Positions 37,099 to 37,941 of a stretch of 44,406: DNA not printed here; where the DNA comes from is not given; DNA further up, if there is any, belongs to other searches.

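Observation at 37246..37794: Phage-encoded HslV/proteasome-beta-like threonine hydrolase lacking a canonical start codon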

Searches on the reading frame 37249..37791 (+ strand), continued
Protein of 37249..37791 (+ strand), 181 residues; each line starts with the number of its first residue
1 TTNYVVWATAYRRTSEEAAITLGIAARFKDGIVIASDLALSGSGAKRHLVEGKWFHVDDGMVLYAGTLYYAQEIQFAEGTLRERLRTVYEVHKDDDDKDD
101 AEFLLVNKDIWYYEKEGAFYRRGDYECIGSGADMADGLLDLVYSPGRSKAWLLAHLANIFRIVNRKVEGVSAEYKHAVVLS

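Call 71: search_solved_structures(query=A5, max_evalue=1)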
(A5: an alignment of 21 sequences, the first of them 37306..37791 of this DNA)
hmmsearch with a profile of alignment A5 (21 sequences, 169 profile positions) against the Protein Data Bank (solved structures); distinct sequences matched with E-value up to 1: 248 (the best 60 are shown).
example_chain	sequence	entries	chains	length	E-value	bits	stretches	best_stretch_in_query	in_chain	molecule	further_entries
1m4y_A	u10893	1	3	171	1.4e-09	41.2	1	3-141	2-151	ATP-dependent protease hslV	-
5fmg_N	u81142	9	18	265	1.4e-09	41.2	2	2-76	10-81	PROTEASOME SUBUNIT BETA TYPE | 20S proteasome beta-7 subunit | Proteasome subunit beta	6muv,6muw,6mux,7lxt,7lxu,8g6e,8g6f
8w2f_N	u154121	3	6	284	1.8e-09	40.8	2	2-76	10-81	Proteasome subunit beta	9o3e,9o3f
9q6f_N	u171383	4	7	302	2.3e-09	40.5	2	2-76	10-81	Proteasome subunit beta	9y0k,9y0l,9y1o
8ysx_F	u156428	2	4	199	2.4e-09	40.4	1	2-153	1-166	Proteasome subunit beta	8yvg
7dr6_W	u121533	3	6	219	2.4e-09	40.4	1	2-154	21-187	Proteasome subunit beta type-9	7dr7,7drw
6z46_H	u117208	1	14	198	3.4e-09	39.9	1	4-152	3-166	Proteasome subunit beta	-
6avo_A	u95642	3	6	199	4.5e-09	39.5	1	2-151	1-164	Proteasome subunit beta type-9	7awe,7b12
6e5b_N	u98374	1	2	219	4.8e-09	39.5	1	2-152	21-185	Proteasome subunit beta type-9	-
6kr1_A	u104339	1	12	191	8.5e-09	38.6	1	2-124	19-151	ATP-dependent protease subunit HslV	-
6kui_A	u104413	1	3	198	9.6e-09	38.5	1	2-124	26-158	ATP-dependent protease subunit HslV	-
3unf_N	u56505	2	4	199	1.2e-08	38.2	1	2-153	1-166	Proteasome subunit beta type-9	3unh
5fmg_H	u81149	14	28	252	4.2e-08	36.4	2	92-155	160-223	PROTEASOME, PUTATIVE | 20S proteasome beta-1 subunit | Proteasome subunit beta type-6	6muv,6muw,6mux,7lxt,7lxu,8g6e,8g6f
9y0l_H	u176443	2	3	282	4.9e-08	36.1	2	92-154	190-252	Proteasome endopeptidase complex | Proteasome subunit beta type-6, putative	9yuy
5ji3_A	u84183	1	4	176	5.9e-08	35.9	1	1-132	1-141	ATP-dependent protease subunit HslV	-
5ovu_A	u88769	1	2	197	2.3e-07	34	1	2-132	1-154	BETA-PROTEOBACTERIA PROTEASOME HOMOLOGUE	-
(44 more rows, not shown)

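Call 72: find_encoding_contigs(protein=P0052, flank=1500, max_places=2)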
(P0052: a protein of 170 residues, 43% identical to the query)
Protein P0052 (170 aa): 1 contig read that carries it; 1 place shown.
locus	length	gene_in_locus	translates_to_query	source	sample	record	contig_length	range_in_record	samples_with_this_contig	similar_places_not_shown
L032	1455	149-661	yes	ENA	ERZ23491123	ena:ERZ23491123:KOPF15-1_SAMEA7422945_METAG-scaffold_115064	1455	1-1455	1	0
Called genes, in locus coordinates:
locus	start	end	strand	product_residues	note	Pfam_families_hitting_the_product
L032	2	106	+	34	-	?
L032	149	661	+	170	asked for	PF00227:Proteasome (faint)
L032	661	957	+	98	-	-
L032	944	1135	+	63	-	-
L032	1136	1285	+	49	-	-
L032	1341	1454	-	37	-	?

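Call 83: find_related_loci(query=A3, collection=genome_contigs, flank=5000)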
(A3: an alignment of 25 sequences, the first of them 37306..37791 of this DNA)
Query A3 (162 aa) in genome_contigs; peptide patterns used: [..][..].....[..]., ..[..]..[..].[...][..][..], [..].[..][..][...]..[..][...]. (x = any residue, [..] = any of these).
10 stretches matched a pattern; 1 encode a relative of the query (tblastn E <= 1e-3); 1 distinct loci.
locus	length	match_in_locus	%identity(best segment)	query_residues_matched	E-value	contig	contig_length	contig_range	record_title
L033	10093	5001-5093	48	29-59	9e-5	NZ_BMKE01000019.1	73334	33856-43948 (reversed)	Oceanisphaera marina strain CGMCC 1.15923 sequence19, whole genome shotgun sequence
